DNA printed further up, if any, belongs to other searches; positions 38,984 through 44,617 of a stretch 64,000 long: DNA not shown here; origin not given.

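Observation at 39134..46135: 1777-aa Type ISP-like enzyme followed by two lower-GC genes, one with a HEPN-like motif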

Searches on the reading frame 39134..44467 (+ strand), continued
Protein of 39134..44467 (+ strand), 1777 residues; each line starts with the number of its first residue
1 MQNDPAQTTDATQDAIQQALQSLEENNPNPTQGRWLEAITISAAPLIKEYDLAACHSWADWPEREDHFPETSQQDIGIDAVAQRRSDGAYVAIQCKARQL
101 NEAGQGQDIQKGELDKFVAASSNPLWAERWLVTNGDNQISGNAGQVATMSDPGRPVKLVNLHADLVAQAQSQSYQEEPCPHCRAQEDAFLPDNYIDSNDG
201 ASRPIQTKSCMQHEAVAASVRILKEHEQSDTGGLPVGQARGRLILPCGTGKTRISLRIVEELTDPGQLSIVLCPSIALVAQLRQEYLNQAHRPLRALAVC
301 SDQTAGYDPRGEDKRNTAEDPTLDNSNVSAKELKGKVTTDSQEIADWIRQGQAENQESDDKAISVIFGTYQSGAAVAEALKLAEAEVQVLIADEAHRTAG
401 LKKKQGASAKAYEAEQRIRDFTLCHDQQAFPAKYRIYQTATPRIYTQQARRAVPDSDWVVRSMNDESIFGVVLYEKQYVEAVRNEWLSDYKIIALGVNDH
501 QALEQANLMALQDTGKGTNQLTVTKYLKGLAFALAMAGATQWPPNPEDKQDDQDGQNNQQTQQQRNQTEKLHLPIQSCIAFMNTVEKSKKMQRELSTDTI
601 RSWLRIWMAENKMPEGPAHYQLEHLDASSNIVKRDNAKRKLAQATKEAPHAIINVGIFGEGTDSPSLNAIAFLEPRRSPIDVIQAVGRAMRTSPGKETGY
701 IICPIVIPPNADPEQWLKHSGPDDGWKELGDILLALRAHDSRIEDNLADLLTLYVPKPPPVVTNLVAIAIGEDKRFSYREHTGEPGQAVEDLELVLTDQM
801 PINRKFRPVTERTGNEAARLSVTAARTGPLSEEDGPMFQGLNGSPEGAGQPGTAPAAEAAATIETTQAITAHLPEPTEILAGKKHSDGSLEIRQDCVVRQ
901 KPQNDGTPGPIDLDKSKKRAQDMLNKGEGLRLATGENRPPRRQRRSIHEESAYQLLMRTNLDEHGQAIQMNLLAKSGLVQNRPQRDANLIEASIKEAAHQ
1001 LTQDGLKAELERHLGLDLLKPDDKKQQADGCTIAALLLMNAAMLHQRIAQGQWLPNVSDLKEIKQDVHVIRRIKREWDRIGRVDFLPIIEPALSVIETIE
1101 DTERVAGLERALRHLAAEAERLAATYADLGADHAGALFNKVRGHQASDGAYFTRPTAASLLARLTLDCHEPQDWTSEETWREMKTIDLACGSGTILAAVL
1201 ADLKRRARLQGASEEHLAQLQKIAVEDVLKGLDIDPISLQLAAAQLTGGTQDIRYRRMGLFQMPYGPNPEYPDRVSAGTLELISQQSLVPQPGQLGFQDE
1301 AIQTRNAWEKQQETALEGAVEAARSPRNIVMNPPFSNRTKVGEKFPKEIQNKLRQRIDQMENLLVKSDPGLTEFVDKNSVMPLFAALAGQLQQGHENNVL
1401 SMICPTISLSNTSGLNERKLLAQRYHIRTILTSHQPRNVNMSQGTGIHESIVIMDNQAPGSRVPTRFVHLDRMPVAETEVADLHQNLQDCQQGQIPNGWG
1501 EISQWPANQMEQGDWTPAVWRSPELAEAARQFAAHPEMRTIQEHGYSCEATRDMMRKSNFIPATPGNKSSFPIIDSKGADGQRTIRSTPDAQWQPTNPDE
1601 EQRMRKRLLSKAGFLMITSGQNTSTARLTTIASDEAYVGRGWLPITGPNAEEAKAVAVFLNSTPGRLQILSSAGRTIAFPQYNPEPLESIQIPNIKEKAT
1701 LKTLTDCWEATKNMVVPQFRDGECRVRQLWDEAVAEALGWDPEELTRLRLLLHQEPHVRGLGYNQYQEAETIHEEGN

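Call 17: find_homologous_proteins(query=window:39134-44467:+)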
Query window:39134-44467:+ (1777 aa): 1888 proteins with E <= 0.001 among 8000 candidates; the best 120 are listed.
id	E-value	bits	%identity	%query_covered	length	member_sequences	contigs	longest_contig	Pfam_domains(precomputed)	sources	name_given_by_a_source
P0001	0.0e+0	4054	100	100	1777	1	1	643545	PF13156.13,PF04851.22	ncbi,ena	-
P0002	0.0e+0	2284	59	99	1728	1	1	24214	PF13156.13,PF00270.36,PF00271.38,PF04851.22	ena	-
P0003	0.0e+0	2276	59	99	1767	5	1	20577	PF13156.13,PF00270.36,PF04851.22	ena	-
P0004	0.0e+0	2272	59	99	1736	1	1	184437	PF13156.13,PF00270.36,PF00271.38,PF04851.22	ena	-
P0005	0.0e+0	2268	58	99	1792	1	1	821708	PF13156.13,PF04851.22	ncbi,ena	-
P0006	0.0e+0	2254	58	99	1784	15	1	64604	PF13156.13,PF04851.22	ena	-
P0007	0.0e+0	2241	58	99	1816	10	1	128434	PF13156.13,PF00271.38,PF04851.22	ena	-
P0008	0.0e+0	2233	58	99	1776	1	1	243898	PF13156.13,PF00270.36,PF04851.22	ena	-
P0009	0.0e+0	2230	58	99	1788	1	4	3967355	PF13156.13,PF04851.22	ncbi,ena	-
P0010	0.0e+0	2229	58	99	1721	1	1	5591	PF13156.13,PF04851.22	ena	-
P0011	0.0e+0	2219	58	99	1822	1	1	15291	PF13156.13,PF00271.38,PF04851.22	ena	-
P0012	0.0e+0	2218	58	99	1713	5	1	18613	PF13156.13,PF00271.38,PF04851.22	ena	-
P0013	0.0e+0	2217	57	99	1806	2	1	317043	PF13156.13,PF04851.22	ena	-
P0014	0.0e+0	2213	57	99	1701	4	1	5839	PF13156.13,PF00271.38,PF04851.22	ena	-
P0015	0.0e+0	2212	58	99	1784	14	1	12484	PF13156.13,PF04851.22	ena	-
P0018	0.0e+0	2211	57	99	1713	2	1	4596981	PF13156.13,PF00270.36,PF04851.22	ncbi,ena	-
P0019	0.0e+0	2208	57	99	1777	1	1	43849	PF13156.13,PF00270.36,PF04851.22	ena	-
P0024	0.0e+0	2196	57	99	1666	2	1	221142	PF13156.13,PF00270.36,PF04851.22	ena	-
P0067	0.0e+0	2126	56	99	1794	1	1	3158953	PF13156.13,PF04851.22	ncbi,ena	-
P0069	0.0e+0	2125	56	99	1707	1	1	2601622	PF13156.13,PF02384.23,PF00271.38,PF04851.22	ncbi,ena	-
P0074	0.0e+0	2122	56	99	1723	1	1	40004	PF13156.13,PF02384.23,PF00271.38,PF04851.22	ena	-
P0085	0.0e+0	2114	56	99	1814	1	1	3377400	PF13156.13,PF04851.22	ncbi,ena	-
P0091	0.0e+0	2112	55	99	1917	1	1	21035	PF13156.13,PF04851.22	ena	-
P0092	0.0e+0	2112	56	99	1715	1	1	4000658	PF13156.13,PF04851.22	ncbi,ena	-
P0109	0.0e+0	2105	56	99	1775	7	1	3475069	PF13156.13,PF00270.36,PF04851.22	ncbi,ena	-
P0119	0.0e+0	2101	56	99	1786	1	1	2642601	PF13156.13,PF04851.22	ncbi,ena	-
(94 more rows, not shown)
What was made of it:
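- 42644..43483 (+): Gamma-class N6-adenine DNA methyltransferase core (aa 1171-1450), with motif I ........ and motif IV NPPF. PF02384 is recorded for two homologues (call 17).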

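Call 18: find_encoding_contigs(protein=window:39134-44467:+, flank=10000, max_places=3)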
Protein window:39134-44467:+ (1777 aa): no gene with exactly this product is on record in the collection.

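Call 19: search_protein_families(library=ncbifam, proteins=[window:39134-44467:+], max_evalue=0.1)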
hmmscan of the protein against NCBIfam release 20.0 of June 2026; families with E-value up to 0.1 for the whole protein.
window:39134-44467:+ (1777 aa): 10 families
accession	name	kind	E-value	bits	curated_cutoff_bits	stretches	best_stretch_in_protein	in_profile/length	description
TIGR04095.1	dnd_restrict_1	equivalog_domain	2.3e-11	43.3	600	2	625-713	319-404/451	DNA phosphorothioation system restriction enzyme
NF010337.0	PRK13766.1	equivalog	4.3e-06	25.1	610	1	647-696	423-472/781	Hef nuclease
NF053632.1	heli_RadD_YejH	equivalog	0.00018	20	720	1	649-702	299-352/573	DNA repair helicase RadD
NF045503.1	repair_heli_XPB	equivalog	0.0037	15.9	610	1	237-291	202-253/548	DNA repair helicase XPB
NF004066.1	PRK05580.1-3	equivalog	0.007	14.7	813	1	248-285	281-318/788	primosomal protein N'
TIGR00595.1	priA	equivalog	0.0096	14.5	230.35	1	248-286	7-45/509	replication restart helicase PriA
NF033454.1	BREX_5_MTaseX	exception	0.01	13.4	900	1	1169-1246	289-364/1404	BREX-5 system adenine-specific DNA-methyltransferase PglX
TIGR00348.1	hsdR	subfamily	0.023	13.2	284.55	0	576-703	531-653/674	HsdR family type I site-specific deoxyribonuclease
NF004068.0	PRK05580.1-5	equivalog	0.042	11.9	1249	1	247-288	287-328/795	primosomal protein N'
NF004069.0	PRK05580.2-1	equivalog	0.06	11.8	767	0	246-284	134-172/612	primosomal protein N'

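Call 20: find_encoding_contigs(protein=P0001, flank=10000, max_places=3)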
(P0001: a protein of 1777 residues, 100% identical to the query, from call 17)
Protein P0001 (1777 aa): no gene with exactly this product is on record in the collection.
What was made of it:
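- Tried and rejected: Exact-protein look-up of the ISP gene to recover the 643,545-bp source contig found nothing on record (calls 18, 20).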

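Call 21: list_cluster_members(proteins=[P0001, P0005, P0009, P0018, P0067, P0069, P0085, P0092, P0109, P0119])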
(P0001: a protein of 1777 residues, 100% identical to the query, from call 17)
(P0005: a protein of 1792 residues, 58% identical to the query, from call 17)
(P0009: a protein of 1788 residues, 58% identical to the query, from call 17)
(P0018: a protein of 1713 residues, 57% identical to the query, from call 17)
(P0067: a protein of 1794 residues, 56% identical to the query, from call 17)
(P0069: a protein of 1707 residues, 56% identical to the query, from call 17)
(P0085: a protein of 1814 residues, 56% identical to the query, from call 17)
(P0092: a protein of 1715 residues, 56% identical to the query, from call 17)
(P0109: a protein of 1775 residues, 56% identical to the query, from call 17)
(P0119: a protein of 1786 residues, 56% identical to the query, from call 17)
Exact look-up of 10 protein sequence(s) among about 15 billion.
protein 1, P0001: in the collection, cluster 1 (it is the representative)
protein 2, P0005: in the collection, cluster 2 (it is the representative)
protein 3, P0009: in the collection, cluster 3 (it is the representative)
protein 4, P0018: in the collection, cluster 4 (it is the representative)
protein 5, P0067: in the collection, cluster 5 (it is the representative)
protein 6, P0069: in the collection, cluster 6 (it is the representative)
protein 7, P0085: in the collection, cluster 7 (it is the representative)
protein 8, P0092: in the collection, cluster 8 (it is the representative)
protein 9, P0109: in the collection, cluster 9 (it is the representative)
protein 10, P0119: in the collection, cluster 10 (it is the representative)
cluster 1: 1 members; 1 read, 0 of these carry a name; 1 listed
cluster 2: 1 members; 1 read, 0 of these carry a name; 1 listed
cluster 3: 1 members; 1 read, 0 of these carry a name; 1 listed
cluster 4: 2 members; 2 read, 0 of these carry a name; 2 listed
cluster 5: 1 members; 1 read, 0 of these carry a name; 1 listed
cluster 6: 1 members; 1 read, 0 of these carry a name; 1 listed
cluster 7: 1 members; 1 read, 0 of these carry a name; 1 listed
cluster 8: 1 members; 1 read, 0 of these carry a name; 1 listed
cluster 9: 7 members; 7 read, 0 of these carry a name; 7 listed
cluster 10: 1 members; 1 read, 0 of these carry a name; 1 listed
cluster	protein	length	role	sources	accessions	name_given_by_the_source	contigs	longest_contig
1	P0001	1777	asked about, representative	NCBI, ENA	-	-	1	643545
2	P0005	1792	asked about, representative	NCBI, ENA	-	-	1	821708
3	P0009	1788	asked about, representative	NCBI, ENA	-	-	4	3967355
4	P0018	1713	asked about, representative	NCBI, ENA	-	-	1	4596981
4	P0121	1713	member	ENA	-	-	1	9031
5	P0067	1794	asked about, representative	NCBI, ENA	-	-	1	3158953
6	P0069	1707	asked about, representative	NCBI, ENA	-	-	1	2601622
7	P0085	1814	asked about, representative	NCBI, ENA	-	-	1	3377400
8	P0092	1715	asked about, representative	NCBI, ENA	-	-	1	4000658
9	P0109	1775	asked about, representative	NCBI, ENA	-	-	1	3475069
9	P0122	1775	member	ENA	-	-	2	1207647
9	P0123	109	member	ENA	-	-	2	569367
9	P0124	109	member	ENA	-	-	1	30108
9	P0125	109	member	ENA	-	-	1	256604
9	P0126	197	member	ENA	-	-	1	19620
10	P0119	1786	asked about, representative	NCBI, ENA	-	-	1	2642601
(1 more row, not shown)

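Call 23: find_related_loci(query=A1, collection=genome_contigs, flank=10000)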
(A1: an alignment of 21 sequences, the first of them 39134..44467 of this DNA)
Query A1 (1777 aa) in genome_contigs; peptide patterns used: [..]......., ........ (x = any residue, [..] = any of these).
496 stretches matched a pattern; 409 encode a relative of the query (tblastn E <= 1e-3); the best 80 are kept; 80 distinct loci.
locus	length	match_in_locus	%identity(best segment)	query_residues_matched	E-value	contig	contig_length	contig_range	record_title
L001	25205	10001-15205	62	1-1766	0e+0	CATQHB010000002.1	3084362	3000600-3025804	MAG: uncultured Dehalococcoidia bacterium isolate 5e02e7df-9ff6-4248-8782-bae42c8afb25 genome assembly, contig: contig_2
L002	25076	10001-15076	57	13-1768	0e+0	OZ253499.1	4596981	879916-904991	MAG: Phototrophicaceae bacterium isolate f32f7c3d-aba4-4ba3-9b6d-0112177554a6 genome assembly, chromosome: 1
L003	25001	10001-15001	58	16-1768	0e+0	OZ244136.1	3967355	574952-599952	MAG: Dehalococcoidia bacterium isolate c84a8063-2fa9-408c-8fff-39311bbd64e8 genome assembly, chromosome: 1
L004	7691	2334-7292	57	12-1768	0e+0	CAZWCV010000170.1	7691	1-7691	MAG TPA_asm: uncultured Anaerolineaceae bacterium isolate SRP109090_co1_144 genome assembly, contig: NODE_14583_length_7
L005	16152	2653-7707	56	16-1769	0e+0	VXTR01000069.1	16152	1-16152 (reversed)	MAG: Chloroflexi bacterium isolate SB0666_bin_1 NODE_1471_length_16152_cov_21.435112, whole genome shotgun sequence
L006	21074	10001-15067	56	13-1768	0e+0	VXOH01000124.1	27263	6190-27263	MAG: Chloroflexi bacterium isolate SB0662_bin_28 NODE_1700_length_27263_cov_38.422596, whole genome shotgun sequence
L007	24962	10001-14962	57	11-1768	0e+0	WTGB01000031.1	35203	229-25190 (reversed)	MAG: Chloroflexi bacterium isolate CO36386bin_31 NODE_687_length_35203_cov_20.401502, whole genome shotgun sequence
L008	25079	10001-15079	56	13-1777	0e+0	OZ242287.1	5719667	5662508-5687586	MAG: Caldilineaceae bacterium isolate 1f2d9544-db45-42e4-9b45-a787f01c63b2 genome assembly, chromosome: 1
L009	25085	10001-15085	56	7-1770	0e+0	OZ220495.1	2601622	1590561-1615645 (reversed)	MAG: Dehalococcoidia bacterium isolate 23c5d8d9-c01e-4714-bf51-3e77b66f12ef genome assembly, chromosome: 1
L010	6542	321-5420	55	13-1768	0e+0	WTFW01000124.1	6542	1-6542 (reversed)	MAG: Chloroflexi bacterium isolate CO36386bin_13 NODE_4767_length_6542_cov_15.888546, whole genome shotgun sequence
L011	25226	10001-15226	55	16-1772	0e+0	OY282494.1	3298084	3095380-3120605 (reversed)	MAG: uncultured Dehalococcoidia bacterium genome assembly, chromosome: 1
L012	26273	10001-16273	56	7-1768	0e+0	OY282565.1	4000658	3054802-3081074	MAG: uncultured Dehalococcoidia bacterium genome assembly, chromosome: 1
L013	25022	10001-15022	55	14-1768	0e+0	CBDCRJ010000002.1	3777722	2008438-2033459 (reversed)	MAG: Dehalococcoidia bacterium isolate 2d39826d-14c6-4929-8ced-310aa4e6ff2e genome assembly, contig: contig_2, whole gen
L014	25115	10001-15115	56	11-1768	0e+0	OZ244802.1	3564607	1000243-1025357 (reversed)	MAG: Chloroflexota bacterium isolate 0351a3fc-03c6-4ac3-ab3a-8938ce3ed692 genome assembly, chromosome: 1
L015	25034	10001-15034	58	12-1768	0e+0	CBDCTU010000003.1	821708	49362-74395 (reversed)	MAG: Dehalococcoidia bacterium isolate 3d670e24-0b6f-4f35-9e2a-ae370501de79 genome assembly, contig: contig_3, whole gen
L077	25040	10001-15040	54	16-1777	0e+0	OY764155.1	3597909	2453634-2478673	MAG: Dehalococcoidia bacterium isolate 8f8fc053-1767-4988-ba26-2aa978362f9c genome assembly, chromosome: 1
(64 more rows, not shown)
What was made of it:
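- The family is large and full-length: more than 1,888 hits and 409 genome loci (calls 17, 23). All 80 retrieved genome loci lie in contigs or chromosomes of bacterial MAG assemblies, 27 of them titled 'chromosome' (call 23).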
